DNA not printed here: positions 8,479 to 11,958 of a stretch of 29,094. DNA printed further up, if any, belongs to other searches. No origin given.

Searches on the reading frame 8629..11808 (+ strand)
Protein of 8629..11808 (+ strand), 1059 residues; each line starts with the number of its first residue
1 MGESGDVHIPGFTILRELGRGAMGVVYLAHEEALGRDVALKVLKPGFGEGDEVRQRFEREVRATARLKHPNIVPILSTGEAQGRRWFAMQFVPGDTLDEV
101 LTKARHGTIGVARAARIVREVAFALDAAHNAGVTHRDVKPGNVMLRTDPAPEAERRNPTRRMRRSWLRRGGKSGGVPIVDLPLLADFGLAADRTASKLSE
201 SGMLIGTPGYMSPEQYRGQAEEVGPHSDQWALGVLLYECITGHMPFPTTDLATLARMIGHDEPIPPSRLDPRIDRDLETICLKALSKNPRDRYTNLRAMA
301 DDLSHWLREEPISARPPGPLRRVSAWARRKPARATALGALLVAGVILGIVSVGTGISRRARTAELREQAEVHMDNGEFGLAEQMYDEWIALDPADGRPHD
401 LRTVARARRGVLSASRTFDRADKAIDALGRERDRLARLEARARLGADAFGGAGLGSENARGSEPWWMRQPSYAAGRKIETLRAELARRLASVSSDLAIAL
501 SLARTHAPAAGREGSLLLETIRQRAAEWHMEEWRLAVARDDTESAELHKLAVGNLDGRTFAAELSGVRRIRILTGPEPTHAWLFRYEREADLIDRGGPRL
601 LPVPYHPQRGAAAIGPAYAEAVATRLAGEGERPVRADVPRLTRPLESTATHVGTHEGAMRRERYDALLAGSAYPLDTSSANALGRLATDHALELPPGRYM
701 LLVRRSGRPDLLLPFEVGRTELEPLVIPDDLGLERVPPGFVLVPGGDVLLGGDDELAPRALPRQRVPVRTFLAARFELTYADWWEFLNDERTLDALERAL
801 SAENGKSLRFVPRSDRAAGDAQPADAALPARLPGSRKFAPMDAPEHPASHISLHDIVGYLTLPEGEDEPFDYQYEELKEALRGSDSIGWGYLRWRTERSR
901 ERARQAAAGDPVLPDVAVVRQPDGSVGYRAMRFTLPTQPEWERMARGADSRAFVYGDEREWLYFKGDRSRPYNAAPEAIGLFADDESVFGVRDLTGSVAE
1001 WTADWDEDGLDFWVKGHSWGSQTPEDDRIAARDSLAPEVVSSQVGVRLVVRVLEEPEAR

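Call 16: search_protein_families(library=pfam, proteins=[window:8629-11808:+])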
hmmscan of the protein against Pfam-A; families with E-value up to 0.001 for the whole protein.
window:8629-11808:+ (1059 aa): 3 families
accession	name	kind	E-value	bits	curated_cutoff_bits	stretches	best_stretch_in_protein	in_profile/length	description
PF00069.31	Pkinase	-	6.3e-41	141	31.7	1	13-300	2-259/263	Protein kinase domain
PF07714.23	PK_Tyr_Ser-Thr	-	6.7e-24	85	23.1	1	13-294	2-250/258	Protein tyrosine and serine/threonine kinase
PF03781.23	FGE-sulfatase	-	7.4e-19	68.8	23.3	1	738-1049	3-254/255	Sulfatase-modifying factor enzyme 1-like domain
